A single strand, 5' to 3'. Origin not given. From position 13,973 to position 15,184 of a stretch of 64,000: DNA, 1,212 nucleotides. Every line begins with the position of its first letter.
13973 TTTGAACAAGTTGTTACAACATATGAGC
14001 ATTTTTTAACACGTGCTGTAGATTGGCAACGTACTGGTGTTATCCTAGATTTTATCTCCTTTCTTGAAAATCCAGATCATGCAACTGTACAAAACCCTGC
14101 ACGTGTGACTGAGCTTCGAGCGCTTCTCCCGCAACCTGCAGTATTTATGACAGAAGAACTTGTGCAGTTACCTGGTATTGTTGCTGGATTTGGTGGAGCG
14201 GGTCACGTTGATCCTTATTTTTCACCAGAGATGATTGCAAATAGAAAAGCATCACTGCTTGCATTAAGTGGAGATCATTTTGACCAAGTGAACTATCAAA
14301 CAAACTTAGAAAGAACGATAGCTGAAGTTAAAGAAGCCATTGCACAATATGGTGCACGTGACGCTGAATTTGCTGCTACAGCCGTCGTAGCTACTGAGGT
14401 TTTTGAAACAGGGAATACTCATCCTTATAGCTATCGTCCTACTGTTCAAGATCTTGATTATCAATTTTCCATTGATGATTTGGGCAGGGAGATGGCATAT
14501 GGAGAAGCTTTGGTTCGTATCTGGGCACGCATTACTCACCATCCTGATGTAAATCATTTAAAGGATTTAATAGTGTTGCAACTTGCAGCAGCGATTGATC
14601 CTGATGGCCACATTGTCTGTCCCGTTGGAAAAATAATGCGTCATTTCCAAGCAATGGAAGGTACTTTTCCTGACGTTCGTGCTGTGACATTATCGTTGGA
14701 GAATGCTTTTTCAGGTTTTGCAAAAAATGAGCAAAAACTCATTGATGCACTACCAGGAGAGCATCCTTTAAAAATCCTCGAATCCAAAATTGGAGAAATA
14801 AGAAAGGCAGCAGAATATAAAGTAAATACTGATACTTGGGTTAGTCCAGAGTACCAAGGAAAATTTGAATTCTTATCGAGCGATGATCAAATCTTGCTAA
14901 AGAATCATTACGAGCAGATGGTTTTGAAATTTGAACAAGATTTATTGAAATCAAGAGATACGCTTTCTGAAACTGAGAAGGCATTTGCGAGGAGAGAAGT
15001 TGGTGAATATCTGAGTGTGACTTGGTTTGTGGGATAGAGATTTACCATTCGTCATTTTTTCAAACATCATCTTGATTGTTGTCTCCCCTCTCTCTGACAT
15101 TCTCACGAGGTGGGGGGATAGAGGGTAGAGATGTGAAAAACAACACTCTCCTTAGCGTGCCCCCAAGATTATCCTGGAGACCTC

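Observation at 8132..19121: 11-kb tandem array of four paralogous secreted helical-repeat proteins with modular architecture (candidate host-directed effector family)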

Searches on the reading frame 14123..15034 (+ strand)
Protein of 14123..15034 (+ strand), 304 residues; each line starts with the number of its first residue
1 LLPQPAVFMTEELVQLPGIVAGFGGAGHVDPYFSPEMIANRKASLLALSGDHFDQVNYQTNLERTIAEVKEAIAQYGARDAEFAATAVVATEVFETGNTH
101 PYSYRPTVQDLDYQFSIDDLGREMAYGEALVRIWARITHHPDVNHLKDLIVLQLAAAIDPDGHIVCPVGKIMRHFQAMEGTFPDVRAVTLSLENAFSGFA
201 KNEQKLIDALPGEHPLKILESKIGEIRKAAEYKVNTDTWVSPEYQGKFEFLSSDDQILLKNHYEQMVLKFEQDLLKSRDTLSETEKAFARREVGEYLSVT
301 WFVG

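Call 47: predict_structure(alignment_id=A2)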
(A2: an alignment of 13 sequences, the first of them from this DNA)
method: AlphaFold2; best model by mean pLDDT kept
length: 304 residues; sequences in the alignment: 13
mean_pLDDT: 81.7   pTM: 0.60
mean pLDDT of the five models: 81.7, 80.8, 79.7, 79.0, 76.3
residues with pLDDT >= 90: 141; 70-90: 104; 50-70: 27; < 50: 32
segments of 3 or more residues with pLDDT < 50: 1-31
pLDDT, mean of each block of 10 residues (from residue 1): 30 31 37 66 94 92 98 96 90 94 92 92 96 97 95 86 86 89 77 71 87 94 79 71 86 93 94 66 83 89 77
secondary structure, 60 per line:
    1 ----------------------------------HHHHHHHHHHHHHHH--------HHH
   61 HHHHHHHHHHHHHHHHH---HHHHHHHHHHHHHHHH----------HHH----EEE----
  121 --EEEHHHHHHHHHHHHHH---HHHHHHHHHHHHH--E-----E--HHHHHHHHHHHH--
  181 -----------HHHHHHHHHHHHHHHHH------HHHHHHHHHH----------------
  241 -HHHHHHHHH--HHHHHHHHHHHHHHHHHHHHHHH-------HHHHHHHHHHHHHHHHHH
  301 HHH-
elements in order: H35-49 H58-77 H81-96 E114-116 E123-125 H126-139 H143-155 H167-178 H192-208 H215-224 H242-250 H253-275 H283-303

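Call 51: fold_search(model_id=the predicted structure, library=pdb)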
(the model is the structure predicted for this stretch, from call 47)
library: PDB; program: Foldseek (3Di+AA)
matches with E <= 10: 56; with E <= 0.001: 0
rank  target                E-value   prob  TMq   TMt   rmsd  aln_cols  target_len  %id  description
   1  3m9u_A                1.6e+00  0.08  0.19  0.20  17.9       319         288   10  Crystal structure of geranylgeranyl pyrophosphate synthase from lactobacillus brevis atcc 367 (released 2010-04-07)
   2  3lmd                  2.1e+00  0.03  0.12  0.11  22.1       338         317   11  Crystal structure of geranylgeranyl pyrophosphate synthase from corynebacterium glutamicum atcc 13032 (released 2010-02-16)
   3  5xn5_A                2.5e+00  0.06  0.17  0.18  22.4       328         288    9  Homo-dimer crystal structure of geranylgeranyl diphosphate synthases 1 from Oryza sativa (released 2017-06-21)
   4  2wtk_D                2.7e+00  0.02  0.11  0.10  19.4       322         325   16  Structure of the heterotrimeric LKB1-STRADalpha-MO25alpha complex (released 2009-12-15)
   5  7u91_A                2.8e+00  0.02  0.11  0.10  27.8       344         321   11  Crystal structure of queuine salvage enzyme DUF2419, in complex with queuosine-5'-monophosphate (released 2022-12-21)
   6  8to1_L                3.0e+00  0.05  0.17  0.11  18.0       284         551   14  Escherichia coli RNA polymerase unwinding intermediate (I1a) at the lambda PR promoter (released 2024-07-03)
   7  3m3w_B                3.0e+00  0.04  0.13  0.14  26.7       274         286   14  Crystal structure of mouse PACSIN3 BAR domain mutant (released 2011-03-16)
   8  7vpk_A                4.1e+00  0.02  0.11  0.04  28.4       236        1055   10  Cryo-EM structure of the human ATP13A2 (SPM-bound E2P state) (released 2021-12-29)
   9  6hh4_A                4.3e+00  0.02  0.13  0.13  22.1       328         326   12  ADP-ribosylserine hydrolase ARH3 of Latimeria chalumnae in complex with ADP-ribosyl-L-arginine (released 2018-11-28)
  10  6q4s                  4.7e+00  0.01  0.09  0.09  22.2       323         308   13  Crystal structure of a-eudesmol synthase (released 2018-12-19)
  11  3p6a_B                4.9e+00  0.03  0.12  0.11  23.5       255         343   12  Crystal Structure of the DH/PH domains of p115-RhoGEF (R399E mutant) (released 2011-01-05)
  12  3pm0                  4.9e+00  0.02  0.12  0.09  23.4       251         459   12  Structural Characterization of the Complex between Alpha-Naphthoflavone and Human Cytochrome P450 1B1 (CYP1B1) (released 2010-12-08)
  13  6dcd                  5.1e+00  0.02  0.12  0.10  19.2       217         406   13  Mycobacterium marinum cytochrome P450 CYP150A6 in the substrate-free form (released 2019-03-20)
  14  9kme_C                5.4e+00  0.03  0.15  0.18  23.7       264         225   12  Crystal structure of soluble bacteriorhodopsin NeuroBR_A (released 2025-06-04)
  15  7wb4_b                5.6e+00  0.02  0.13  0.08  21.5       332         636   11  Cryo-EM structure of the NR subunit from X. laevis NPC (released 2022-03-02)
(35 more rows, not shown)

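Call 53: search_solved_structures(query=A2, max_evalue=10)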
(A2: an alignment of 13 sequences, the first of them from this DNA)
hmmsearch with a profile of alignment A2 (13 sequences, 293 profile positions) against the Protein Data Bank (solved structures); distinct sequences matched with E-value up to 10: 4.
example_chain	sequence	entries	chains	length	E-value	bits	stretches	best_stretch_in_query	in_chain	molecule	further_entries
2ccm_A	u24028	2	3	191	0.65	12.9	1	91-121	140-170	CALEXCITIN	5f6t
4ndc_A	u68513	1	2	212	0.88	12.4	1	91-121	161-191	Calexcitin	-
7unh_A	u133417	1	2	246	5.2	9.9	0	44-72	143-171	SP2 designed chlorophyll dimer protein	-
7uni_A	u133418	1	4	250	6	9.7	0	44-72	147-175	SP2-ZnPPaM designed chlorophyll dimer protein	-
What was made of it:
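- On NEL (novel E3 ligase) domain, IpaH/SspH type: A profile search against PDB sequences gave no hit below E 0.65 (call 53).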

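Call 78: fold_search(model_id=the predicted structure, library=viral)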
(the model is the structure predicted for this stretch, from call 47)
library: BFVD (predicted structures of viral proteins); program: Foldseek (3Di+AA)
matches with E <= 10: 90; with E <= 0.001: 0
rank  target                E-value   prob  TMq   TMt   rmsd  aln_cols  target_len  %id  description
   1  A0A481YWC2            1.0e-03  1.00  0.43  0.24  13.1       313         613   15  Uncharacterized protein [Marseillevirus LCMAC201]
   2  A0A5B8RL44            9.2e-03  0.97  0.26  0.17  14.8       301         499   12  Uncharacterized protein [Iridovirus Liz-CrIV]
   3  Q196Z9                1.2e-02  0.99  0.26  0.18  13.5       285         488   13  Uncharacterized protein 061R [Invertebrate iridescent virus 3]
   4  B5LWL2                3.8e-02  0.99  0.36  0.34  10.8       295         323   12  Uncharacterized protein [Feldmannia species virus]
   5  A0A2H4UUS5            4.4e-02  0.99  0.32  0.28  11.2       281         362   11  Leucine rich repeat protein [Bodo saltans virus]
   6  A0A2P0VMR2            4.6e-02  0.66  0.23  0.14  25.6       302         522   14  Uncharacterized protein [Tetraselmis virus 1]
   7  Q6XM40                7.0e-02  0.99  0.34  0.33  10.4       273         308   12  FirrV-1-A47 [Feldmannia irregularis virus a]
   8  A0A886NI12            1.9e-01  0.90  0.31  0.25  10.8       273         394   14  (no name in the UniProt tables at hand)
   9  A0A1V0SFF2            2.5e-01  0.84  0.24  0.17  12.6       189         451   12  Leucine-rich repeat protein [Hokovirus HKV1]
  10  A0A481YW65            2.5e-01  0.51  0.24  0.19  16.1       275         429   16  Uncharacterized protein [Marseillevirus LCMAC103]
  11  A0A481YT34            4.2e-01  0.44  0.26  0.18  15.2       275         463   10  Uncharacterized protein [Marseillevirus LCMAC101]
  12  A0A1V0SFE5            9.5e-01  0.69  0.34  0.48   8.4       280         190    9  Uncharacterized protein [Hokovirus HKV1]
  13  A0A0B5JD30            9.9e-01  0.06  0.17  0.14  23.4       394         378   11  Uncharacterized protein [Pandoravirus inopinatum]
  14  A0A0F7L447            1.1e+00  0.07  0.15  0.05  21.3       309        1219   11  Transglycosylase SLT domain-containing protein [uncultured marine virus]
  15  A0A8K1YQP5            1.4e+00  0.03  0.10  0.09  26.2       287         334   10  Uncharacterized protein [Xiangshan rhabdo-like virus 2]
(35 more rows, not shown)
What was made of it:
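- The best, though borderline, fold matches are uncharacterised proteins of giant viruses of protists and algae, two of them annotated as LRR proteins (call 78).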

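Call 79: find_homologous_proteins(query=A2, max_evalue=0.01)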
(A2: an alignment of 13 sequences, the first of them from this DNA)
Query A2 (13 sequences) (304 aa, profile of the alignment): 1 proteins with E <= 0.01 among 8000 candidates.
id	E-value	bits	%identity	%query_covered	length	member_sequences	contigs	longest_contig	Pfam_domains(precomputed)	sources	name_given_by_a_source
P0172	4.3e-36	143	69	41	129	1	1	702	-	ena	-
